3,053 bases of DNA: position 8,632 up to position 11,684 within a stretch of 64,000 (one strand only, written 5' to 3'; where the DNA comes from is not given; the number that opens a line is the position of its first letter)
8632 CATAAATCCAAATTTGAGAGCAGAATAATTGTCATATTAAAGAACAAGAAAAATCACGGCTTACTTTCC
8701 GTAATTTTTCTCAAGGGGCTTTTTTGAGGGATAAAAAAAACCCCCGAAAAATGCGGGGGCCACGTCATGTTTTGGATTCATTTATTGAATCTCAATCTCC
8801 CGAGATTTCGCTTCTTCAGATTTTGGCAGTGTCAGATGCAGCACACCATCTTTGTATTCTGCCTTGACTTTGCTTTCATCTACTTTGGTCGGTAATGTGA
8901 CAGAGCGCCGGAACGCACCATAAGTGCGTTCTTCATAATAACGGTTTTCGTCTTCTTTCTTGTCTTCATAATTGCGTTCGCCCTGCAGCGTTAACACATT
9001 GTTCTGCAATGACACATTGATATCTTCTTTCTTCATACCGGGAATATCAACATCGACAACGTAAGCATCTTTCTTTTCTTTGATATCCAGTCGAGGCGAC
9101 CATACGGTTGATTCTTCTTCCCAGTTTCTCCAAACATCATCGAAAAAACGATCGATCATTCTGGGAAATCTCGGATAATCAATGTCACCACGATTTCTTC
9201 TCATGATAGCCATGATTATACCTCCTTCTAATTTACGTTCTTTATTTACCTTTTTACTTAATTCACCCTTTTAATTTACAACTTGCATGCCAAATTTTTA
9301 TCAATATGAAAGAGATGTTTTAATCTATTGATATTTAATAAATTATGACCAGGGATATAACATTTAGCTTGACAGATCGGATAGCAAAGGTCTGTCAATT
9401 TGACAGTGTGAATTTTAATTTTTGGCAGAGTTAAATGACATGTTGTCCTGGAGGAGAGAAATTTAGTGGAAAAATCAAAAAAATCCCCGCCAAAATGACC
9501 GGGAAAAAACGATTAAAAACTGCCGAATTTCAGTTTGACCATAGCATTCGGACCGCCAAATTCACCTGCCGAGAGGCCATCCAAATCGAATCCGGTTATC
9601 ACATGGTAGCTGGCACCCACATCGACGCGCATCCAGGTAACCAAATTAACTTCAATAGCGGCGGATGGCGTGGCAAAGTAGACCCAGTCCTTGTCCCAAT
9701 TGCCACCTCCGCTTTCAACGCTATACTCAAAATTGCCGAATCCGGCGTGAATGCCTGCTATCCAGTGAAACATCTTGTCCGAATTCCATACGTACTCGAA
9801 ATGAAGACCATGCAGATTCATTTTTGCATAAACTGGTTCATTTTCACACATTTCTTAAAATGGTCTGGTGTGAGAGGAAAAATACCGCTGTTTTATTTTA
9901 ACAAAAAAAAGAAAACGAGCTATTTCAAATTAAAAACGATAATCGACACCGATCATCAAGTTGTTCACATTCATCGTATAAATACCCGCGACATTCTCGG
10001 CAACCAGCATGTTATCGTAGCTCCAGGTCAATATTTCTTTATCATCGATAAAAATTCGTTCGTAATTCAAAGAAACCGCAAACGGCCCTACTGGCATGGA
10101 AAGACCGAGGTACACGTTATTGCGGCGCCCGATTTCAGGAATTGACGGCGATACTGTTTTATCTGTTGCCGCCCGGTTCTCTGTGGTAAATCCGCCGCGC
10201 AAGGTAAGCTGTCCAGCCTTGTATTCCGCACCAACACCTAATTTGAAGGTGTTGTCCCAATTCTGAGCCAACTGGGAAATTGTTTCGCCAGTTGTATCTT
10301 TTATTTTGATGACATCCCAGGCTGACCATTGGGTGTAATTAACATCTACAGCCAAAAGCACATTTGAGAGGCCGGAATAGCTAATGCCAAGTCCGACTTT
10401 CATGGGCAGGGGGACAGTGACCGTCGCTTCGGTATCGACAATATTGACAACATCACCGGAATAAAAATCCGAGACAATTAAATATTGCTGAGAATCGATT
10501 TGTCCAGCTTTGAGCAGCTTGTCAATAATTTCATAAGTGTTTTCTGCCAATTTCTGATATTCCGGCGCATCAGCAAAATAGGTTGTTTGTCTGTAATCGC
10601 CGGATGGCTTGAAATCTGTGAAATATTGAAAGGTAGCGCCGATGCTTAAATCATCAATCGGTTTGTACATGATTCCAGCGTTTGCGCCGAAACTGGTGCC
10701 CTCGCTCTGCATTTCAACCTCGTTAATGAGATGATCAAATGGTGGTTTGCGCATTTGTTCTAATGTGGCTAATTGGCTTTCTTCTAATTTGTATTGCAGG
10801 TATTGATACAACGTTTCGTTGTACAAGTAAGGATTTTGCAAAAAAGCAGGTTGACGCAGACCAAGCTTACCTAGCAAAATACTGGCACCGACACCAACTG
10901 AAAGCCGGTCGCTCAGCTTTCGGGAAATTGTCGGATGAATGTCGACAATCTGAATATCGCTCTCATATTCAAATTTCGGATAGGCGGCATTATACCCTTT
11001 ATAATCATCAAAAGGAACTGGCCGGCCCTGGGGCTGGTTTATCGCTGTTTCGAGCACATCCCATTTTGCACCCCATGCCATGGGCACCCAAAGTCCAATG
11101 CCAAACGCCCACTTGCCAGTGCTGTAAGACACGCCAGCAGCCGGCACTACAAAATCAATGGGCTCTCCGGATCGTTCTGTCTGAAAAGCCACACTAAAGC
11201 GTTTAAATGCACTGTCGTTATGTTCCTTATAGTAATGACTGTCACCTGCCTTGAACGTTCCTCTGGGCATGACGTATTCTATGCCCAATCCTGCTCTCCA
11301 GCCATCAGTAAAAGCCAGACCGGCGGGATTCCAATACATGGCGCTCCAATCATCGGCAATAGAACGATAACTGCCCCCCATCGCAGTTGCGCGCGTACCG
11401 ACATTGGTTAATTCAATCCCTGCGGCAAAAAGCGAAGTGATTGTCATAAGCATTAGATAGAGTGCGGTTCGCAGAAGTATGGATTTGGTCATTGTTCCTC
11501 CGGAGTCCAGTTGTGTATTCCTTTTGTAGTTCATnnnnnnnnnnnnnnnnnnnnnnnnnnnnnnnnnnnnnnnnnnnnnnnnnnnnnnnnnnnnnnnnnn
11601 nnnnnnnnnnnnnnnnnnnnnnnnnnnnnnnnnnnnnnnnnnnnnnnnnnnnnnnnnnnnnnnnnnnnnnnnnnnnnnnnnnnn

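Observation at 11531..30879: Array of five T9SS-secreted ASST-family beta-propeller paralogues carrying carbohydrate-binding modules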

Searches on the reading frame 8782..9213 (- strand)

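Call 6: search_protein_families(library=pfam, proteins=[window:8782-9213:-], max_evalue=0.001)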
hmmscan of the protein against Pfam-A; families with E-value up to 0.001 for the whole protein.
window:8782-9213:- (143 aa): 2 families
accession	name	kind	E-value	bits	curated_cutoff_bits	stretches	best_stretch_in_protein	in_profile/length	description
PF00011.27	HSP20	-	3.2e-29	101.5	20.8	1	43-143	1-102/102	Hsp20/alpha crystallin family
PF17886.7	ArsA_HSP20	-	2e-10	40.5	22.5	1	49-127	2-61/63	HSP20-like domain found in ArsA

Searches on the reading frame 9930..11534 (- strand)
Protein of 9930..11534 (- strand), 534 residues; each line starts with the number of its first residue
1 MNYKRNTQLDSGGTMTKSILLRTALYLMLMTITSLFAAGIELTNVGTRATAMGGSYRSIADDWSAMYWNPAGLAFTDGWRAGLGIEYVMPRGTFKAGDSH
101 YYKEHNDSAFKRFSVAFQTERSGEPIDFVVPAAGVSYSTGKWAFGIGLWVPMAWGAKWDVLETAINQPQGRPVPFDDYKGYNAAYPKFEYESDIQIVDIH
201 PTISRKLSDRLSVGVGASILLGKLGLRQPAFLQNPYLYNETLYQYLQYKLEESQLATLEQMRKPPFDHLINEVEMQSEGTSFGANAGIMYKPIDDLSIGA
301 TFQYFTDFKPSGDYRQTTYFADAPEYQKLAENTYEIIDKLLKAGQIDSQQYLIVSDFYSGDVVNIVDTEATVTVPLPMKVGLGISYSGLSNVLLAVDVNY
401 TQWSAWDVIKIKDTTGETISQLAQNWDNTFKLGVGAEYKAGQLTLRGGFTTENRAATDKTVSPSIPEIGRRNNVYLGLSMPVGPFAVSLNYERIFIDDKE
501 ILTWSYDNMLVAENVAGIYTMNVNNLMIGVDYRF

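Call 6: search_protein_families(library=pfam, proteins=[window:9930-11534:-], max_evalue=0.001)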
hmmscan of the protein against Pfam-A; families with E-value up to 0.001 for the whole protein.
window:9930-11534:- (534 aa): 2 families
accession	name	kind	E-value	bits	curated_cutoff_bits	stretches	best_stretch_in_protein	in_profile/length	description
PF03349.22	Toluene_X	-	4.7e-38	131.2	29.7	1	34-501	7-389/421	Outer membrane protein transport protein (OMPP1/FadL/TodX)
PF13609.12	Porin_4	-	3e-07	31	27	1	380-493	186-270/310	Gram-negative porin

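Call 22: search_protein_families(library=ncbifam, proteins=[window:9930-11534:-], max_evalue=0.001)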
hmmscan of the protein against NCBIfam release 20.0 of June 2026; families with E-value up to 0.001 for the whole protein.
window:9930-11534:- (534 aa): 5 families
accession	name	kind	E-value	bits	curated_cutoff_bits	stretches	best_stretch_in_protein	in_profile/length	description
NF033709.1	PorV_fam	subfamily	1.2e-13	51.4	90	1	44-84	10-51/326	PorV/PorQ family protein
NF053685.1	BamG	equivalog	4.3e-12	45.8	250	1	347-439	219-305/397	BamG family beta-barrel-assembly machinery protein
NF007988.0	PRK10716.1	equivalog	8.3e-09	34.6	585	1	397-470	306-380/435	long-chain fatty acid transporter FadL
NF050080.1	pilus_FilD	exception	4.8e-08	31.7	970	1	265-455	269-461/549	putative pilus system OmpP1/FadL family transporter FilD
NF052325.1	PorVQ2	equivalog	1.4e-05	24.2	325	1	45-74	34-63/354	putative type IX sorting system protein PorV2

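Call 78: search_solved_structures(query=window:9930-11534:-, max_evalue=0.01)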
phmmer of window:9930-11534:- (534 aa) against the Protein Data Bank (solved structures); distinct sequences matched with E-value up to 0.01: 0.
